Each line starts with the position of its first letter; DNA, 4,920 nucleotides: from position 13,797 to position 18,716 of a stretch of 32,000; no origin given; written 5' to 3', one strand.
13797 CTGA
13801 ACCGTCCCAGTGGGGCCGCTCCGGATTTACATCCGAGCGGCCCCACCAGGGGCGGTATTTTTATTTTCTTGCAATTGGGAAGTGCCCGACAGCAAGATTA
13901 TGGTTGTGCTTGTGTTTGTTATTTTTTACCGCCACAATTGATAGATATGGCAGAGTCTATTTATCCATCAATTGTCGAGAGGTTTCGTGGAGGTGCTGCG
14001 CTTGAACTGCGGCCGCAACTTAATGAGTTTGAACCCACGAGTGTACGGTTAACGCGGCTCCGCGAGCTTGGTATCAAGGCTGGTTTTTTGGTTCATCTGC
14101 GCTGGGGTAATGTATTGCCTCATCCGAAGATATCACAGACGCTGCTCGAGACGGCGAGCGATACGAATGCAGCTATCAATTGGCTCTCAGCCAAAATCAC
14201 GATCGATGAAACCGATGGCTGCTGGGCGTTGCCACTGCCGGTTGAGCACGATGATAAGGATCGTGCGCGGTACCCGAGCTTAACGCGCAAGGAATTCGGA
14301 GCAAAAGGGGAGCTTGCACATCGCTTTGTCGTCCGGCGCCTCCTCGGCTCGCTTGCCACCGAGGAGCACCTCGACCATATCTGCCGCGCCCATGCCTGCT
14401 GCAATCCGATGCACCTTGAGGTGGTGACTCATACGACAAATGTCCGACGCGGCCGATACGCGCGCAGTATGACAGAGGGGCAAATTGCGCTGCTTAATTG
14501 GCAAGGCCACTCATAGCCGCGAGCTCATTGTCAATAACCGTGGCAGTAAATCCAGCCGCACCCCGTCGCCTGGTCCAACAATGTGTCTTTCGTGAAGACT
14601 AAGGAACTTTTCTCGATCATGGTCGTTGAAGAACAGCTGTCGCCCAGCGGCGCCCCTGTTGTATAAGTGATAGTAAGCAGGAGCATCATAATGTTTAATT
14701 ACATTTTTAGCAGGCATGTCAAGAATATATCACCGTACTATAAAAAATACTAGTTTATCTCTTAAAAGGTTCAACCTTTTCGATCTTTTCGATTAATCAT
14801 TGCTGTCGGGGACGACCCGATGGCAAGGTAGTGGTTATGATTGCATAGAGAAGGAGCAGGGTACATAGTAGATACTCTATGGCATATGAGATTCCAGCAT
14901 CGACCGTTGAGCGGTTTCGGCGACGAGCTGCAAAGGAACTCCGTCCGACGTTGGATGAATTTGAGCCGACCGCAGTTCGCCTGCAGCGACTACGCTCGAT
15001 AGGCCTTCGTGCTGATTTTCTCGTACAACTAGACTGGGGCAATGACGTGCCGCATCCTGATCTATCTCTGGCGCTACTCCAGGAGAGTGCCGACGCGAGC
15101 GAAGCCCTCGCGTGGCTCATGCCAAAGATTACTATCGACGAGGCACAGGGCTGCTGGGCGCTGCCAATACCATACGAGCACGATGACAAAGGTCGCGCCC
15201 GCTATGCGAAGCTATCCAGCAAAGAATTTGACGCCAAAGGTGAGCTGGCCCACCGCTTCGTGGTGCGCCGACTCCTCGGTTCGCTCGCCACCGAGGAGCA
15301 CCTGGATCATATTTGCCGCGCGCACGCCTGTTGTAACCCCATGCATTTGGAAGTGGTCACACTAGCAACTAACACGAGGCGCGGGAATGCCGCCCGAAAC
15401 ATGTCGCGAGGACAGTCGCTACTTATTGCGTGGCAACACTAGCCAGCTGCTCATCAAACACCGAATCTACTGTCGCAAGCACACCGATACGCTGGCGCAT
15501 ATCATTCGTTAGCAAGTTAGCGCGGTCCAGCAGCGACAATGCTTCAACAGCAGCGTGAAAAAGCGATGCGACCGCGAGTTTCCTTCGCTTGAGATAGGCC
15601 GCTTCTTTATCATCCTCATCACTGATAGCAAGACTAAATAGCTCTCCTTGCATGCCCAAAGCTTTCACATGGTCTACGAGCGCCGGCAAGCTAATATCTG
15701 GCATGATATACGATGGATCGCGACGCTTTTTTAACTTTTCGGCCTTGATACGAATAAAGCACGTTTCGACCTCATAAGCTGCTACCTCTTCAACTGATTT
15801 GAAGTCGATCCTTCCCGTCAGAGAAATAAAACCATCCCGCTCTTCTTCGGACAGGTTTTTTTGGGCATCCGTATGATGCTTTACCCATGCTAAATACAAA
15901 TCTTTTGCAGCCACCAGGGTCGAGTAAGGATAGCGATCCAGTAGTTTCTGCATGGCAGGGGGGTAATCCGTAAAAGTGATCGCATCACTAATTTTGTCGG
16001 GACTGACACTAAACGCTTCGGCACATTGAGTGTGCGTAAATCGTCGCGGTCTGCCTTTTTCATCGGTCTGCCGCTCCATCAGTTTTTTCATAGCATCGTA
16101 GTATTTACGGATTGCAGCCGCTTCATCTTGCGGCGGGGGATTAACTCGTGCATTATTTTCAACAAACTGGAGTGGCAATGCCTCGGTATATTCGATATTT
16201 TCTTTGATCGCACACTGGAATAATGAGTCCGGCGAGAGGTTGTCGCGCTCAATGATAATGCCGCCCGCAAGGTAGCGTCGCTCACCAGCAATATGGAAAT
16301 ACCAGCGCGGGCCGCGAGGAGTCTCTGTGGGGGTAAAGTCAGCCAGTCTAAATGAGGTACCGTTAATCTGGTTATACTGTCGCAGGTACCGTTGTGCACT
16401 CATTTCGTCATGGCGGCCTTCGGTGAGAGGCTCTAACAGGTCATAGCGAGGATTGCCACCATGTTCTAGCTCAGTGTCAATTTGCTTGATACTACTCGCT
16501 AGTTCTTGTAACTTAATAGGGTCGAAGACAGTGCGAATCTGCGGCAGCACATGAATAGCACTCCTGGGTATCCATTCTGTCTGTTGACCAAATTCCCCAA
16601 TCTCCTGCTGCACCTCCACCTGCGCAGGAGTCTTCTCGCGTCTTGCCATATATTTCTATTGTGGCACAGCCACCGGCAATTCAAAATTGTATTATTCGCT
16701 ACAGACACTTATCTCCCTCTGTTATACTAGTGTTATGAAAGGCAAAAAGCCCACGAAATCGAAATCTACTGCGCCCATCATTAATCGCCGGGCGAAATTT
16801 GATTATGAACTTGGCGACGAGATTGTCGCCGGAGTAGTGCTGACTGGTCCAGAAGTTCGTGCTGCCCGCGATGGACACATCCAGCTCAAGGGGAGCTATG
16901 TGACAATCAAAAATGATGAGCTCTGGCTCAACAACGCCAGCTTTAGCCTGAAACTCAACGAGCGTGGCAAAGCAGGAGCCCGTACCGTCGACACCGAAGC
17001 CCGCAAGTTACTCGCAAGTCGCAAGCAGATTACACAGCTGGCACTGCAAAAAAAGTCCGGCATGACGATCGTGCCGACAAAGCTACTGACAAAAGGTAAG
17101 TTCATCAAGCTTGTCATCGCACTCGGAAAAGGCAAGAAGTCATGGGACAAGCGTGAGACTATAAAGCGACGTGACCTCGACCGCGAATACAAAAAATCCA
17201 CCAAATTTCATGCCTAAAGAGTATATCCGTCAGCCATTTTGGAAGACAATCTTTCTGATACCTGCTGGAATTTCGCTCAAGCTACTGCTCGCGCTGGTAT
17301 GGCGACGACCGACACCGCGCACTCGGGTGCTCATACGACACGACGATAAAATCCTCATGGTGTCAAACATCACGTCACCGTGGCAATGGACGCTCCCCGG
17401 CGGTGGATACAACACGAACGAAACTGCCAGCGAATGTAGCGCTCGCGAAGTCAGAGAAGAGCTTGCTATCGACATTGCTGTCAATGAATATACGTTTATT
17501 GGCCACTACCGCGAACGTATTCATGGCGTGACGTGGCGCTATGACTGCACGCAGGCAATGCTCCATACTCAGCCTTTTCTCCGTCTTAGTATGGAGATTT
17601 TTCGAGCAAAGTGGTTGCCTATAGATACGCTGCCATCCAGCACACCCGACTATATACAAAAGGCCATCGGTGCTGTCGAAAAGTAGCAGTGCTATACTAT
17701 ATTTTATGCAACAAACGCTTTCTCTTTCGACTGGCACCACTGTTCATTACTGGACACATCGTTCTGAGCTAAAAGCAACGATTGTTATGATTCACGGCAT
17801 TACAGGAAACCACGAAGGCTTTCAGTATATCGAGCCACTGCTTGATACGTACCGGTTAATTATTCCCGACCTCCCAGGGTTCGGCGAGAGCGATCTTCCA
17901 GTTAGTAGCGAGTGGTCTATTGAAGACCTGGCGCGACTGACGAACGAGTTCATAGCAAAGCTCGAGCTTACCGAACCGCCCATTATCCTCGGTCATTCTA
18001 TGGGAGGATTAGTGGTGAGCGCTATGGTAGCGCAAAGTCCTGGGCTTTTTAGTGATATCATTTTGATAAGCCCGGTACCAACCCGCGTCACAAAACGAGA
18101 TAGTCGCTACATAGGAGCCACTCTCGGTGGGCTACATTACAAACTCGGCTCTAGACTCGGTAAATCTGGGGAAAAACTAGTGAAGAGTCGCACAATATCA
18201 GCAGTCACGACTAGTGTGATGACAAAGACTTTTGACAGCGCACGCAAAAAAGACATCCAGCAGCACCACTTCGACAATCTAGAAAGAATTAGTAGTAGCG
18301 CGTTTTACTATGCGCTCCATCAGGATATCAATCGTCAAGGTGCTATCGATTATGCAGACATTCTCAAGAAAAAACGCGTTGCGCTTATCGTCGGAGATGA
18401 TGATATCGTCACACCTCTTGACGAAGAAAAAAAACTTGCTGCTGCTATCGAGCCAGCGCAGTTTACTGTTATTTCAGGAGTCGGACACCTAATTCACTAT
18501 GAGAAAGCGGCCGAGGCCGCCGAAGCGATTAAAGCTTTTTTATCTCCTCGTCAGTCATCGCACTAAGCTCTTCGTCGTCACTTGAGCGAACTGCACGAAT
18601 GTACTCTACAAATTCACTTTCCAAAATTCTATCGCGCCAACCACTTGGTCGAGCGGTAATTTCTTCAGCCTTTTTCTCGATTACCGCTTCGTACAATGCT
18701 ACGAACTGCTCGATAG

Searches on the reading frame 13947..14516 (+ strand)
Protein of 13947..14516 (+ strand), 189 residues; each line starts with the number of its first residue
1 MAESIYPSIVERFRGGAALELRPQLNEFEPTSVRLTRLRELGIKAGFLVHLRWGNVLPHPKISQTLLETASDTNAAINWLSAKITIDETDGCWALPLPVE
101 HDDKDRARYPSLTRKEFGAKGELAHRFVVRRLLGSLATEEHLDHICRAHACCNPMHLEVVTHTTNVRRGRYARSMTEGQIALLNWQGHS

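Call 7: search_protein_families(library=pfam, proteins=[window:13947-14516:+], max_evalue=0.01)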
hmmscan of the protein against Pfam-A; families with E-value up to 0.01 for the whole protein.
window:13947-14516:+ (189 aa): 2 families
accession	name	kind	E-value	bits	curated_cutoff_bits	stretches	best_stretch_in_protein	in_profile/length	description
PF13392.12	HNH_3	-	1.9e-06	27.8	24.8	1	123-167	2-46/46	HNH endonuclease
PF05551.17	zf-His_Me_endon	-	0.00014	22.5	27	1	138-169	63-94/131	Zinc-binding loop region of homing endonuclease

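Call 24: search_protein_families(library=padloc, proteins=[window:13947-14516:+], max_evalue=0.01)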
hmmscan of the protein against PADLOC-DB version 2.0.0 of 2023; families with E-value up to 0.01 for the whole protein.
window:13947-14516:+ (189 aa): 1 family
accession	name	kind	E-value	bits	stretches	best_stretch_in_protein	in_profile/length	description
PDLC03704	HEase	-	5.8e-07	27.8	1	114-173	30-92/131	homing endonuclease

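Call 36: search_dna_similar(query=window:13947-14513:+, collection=phages, mode=protein, max_evalue=0.001, max_rows=12)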
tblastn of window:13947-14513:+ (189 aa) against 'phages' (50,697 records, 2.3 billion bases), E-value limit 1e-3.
Records with a match: 318; places in all: 320; records where one place covers at least 80% of the query: 0.
Best place of each record, by identity: <60% 318.
By first word of the organism name: Pseudomonas 88; Mycobacterium 56; Streptomyces 33; Arthrobacter 21; Escherichia 19; Gordonia 18; Klebsiella 13; Achromobacter 10; Stenotrophomonas 10; Dinoroseobacter 7; and 18 more.
By host as written in the record: Mycobacterium smegmatis mc2 155 39; Pseudomonas aeruginosa 33; - 17; Streptomyces sanglieri UNT16F27A 16; Gordonia terrae 3612 15; Arthrobacter sp. ATCC 21022 15; Pseudomonas aeruginosa PAO1 11; Escherichia coli 10; and 74 more.
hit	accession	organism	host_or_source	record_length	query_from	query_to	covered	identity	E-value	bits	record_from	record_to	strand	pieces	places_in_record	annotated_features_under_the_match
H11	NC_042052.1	Streptomyces phage Hydra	Streptomyces griseus ATCC 10137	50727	23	169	78%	30.7%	4e-5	49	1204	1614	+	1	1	HNH endonuclease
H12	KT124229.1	Streptomyces phage Hydra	Streptomyces griseus ATCC 10137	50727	23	169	78%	30.7%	4e-5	49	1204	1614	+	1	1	HNH endonuclease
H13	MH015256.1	Ruegeria phage vB_RpoP-V13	Ruegeria pomeroyi DSS-3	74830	22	168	78%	29.6%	4e-7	55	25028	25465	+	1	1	none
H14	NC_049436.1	Ruegeria phage vB_RpoP-V13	Ruegeria pomeroyi DSS-3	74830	22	168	78%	29.6%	4e-7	55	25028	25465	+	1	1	none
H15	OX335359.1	Klebsiella phage cp26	Sewage and Seine river water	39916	48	182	71%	29.1%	8e-4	45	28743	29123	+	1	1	record has no annotation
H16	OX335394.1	Klebsiella phage cp27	Sewage and Seine river water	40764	48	182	71%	29.1%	8e-4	45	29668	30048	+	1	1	record has no annotation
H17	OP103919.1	Klebsiella phage 150015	Klebsiella pneumoniae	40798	48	182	71%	29.1%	9e-4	45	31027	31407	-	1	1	hypothetical protein (x2)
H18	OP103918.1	Klebsiella phage 150009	Klebsiella pneumoniae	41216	48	182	71%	29.1%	9e-4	45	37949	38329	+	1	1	hypothetical protein (x2)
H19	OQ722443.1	Sulfitobacter phage vB_SupP_AX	Sulfitobacter sp. AA1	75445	38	172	71%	28.8%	3e-6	52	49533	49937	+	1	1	ribonucleoside-diphosphate reductase alpha chain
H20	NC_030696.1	Gordonia phage Smoothie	Gordonia terrae 3612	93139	80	177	52%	35.7%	3e-7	56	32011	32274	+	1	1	51: HNH endonuclease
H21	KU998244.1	Gordonia phage Smoothie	Gordonia terrae 3612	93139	80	177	52%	35.7%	3e-7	56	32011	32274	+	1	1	51: HNH endonuclease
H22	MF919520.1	Gordonia phage Lozinak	Gordonia terrae 3612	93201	80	177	52%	35.7%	3e-7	56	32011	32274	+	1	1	HNH endonuclease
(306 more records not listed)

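Call 43: search_protein_families(library=phrogs, proteins=[window:13947-14516:+], max_evalue=1)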
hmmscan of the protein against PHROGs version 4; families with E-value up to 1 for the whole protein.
window:13947-14516:+ (189 aa): 6 families
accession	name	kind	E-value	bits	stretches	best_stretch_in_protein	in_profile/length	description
phrog_826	-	DNA, RNA and nucleotide metabolism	7.4e-16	59.5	1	82-171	76-160/281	HNH endonuclease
phrog_1872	-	DNA, RNA and nucleotide metabolism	8.8e-14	52.8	1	75-169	18-109/166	endonuclease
phrog_10495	-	DNA, RNA and nucleotide metabolism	2e-09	38.5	1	133-173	19-60/63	HNH endonuclease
phrog_3593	-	DNA, RNA and nucleotide metabolism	2.3e-09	38.2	1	78-172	57-143/210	HNH endonuclease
phrog_6254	-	DNA, RNA and nucleotide metabolism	1.4e-07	32.9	1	83-168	5-85/154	HNH endonuclease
phrog_59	-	DNA, RNA and nucleotide metabolism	8.4e-05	23.1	1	111-170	178-236/423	HNH endonuclease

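Call 77: search_protein_families(library=ncbifam, proteins=[window:13947-14516:+], max_evalue=0.1)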
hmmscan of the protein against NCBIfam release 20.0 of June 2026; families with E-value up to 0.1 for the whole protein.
window:13947-14516:+ (189 aa): 0 families

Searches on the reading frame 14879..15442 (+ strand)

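Call 7: search_protein_families(library=pfam, proteins=[window:14879-15442:+], max_evalue=0.01)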
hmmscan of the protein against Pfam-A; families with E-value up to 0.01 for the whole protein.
window:14879-15442:+ (187 aa): 2 families
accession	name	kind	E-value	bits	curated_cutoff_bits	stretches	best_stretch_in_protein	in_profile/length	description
PF05551.17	zf-His_Me_endon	-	2e-05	25.2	27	1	138-174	63-99/131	Zinc-binding loop region of homing endonuclease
PF13392.12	HNH_3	-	2.8e-05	24.1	24.8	1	123-166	2-45/46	HNH endonuclease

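Call 24: search_protein_families(library=padloc, proteins=[window:14879-15442:+], max_evalue=0.01)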
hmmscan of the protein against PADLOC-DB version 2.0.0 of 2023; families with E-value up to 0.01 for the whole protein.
window:14879-15442:+ (187 aa): 1 family
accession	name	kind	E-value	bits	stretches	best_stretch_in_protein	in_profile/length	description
PDLC03704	HEase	-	3.9e-06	25.2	1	118-178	34-94/131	homing endonuclease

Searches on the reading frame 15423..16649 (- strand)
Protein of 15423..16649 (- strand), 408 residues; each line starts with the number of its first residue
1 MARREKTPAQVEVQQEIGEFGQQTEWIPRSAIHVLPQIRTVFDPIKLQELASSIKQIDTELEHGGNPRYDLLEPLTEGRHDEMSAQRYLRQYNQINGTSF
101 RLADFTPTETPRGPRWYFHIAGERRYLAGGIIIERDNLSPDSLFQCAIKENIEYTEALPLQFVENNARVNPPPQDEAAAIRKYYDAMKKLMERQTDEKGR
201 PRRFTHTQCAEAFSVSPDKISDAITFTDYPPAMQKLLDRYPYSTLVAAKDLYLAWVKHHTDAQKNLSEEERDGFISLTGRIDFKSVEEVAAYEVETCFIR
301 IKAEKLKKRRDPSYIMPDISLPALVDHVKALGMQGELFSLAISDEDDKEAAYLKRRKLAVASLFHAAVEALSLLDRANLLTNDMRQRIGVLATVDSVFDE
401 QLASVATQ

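Call 7: search_protein_families(library=pfam, proteins=[window:15423-16649:-], max_evalue=0.01)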
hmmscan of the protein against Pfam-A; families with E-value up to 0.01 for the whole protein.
window:15423-16649:- (408 aa): 0 families

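Call 24: search_protein_families(library=padloc, proteins=[window:15423-16649:-], max_evalue=0.01)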
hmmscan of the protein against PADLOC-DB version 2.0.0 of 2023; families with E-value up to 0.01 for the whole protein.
window:15423-16649:- (408 aa): 0 families

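Call 43: search_protein_families(library=phrogs, proteins=[window:15423-16649:-], max_evalue=1)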
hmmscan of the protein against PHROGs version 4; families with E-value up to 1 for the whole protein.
window:15423-16649:- (408 aa): 2 families
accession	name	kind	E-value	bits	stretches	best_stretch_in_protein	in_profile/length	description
phrog_4715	-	DNA, RNA and nucleotide metabolism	0.0029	17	1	120-225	200-300/630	ParB-like partition protein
phrog_668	-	DNA, RNA and nucleotide metabolism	0.028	15.1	1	165-241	24-102/181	HTH DNA binding protein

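Call 67: search_protein_families(library=pfam, proteins=[window:15423-16649:-], max_evalue=10)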
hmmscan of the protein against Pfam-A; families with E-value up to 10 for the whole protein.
window:15423-16649:- (408 aa): 1 family
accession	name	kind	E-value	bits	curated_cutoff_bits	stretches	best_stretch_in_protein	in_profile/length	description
PF06223.18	Phage_tail_T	-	0.19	12.6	25.9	1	69-108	11-49/73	Minor tail protein T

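Call 77: search_protein_families(library=ncbifam, proteins=[window:15423-16649:-], max_evalue=0.1)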
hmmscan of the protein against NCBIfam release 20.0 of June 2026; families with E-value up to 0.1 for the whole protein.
window:15423-16649:- (408 aa): 1 family
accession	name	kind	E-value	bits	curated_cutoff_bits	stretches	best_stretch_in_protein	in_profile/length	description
TIGR00180.1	parB_part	domain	0.0026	17.6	58.45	0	115-237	55-154/186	ParB/RepB/Spo0J family partition protein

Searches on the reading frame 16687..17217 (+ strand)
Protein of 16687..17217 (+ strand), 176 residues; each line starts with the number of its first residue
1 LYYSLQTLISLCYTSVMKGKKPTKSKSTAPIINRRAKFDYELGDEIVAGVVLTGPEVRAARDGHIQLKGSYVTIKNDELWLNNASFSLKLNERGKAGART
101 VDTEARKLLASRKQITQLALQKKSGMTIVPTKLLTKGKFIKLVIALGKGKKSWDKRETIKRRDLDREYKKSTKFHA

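Call 7: search_protein_families(library=pfam, proteins=[window:16687-17217:+], max_evalue=0.01)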
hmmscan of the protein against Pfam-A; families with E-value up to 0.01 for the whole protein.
window:16687-17217:+ (176 aa): 1 family
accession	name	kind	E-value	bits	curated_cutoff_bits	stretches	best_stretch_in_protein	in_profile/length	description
PF01668.23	SmpB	-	2.2e-38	131.8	27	1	32-173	3-142/143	SmpB protein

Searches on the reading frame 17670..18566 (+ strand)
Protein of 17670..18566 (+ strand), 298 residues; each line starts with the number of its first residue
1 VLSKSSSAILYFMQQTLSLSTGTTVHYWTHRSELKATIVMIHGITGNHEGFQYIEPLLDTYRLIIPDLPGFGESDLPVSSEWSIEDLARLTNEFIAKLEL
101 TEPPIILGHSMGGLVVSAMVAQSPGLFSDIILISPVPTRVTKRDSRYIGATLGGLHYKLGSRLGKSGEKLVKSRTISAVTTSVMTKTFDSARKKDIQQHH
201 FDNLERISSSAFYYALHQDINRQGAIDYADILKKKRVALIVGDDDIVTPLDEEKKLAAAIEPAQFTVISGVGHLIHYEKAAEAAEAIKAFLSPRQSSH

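Call 91: search_protein_families(library=pfam, proteins=[window:17670-18566:+], max_evalue=0.001)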
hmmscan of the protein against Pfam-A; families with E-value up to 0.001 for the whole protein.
window:17670-18566:+ (298 aa): 6 families
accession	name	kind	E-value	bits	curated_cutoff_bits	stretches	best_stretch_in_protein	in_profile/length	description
PF00561.26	Abhydrolase_1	-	1.7e-25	90.6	25.8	1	37-280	2-245/245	alpha/beta hydrolase fold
PF12697.13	Abhydrolase_6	-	8e-21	76.1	26.3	1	38-286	1-217/217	Alpha/beta hydrolase family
PF12146.15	Hydrolase_4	-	4.8e-13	49.4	27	1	33-279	2-238/239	Serine aminopeptidase, S33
PF06342.18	DUF1057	-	8.1e-08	32.1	21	1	31-114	31-116/297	Alpha/beta hydrolase of unknown function (DUF1057)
PF00326.27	Peptidase_S9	-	0.0001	22.3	22.6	0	82-136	43-98/213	Prolyl oligopeptidase family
PF05057.20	DUF676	-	0.00043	20.3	20.3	0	38-122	8-98/217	Putative serine esterase (DUF676)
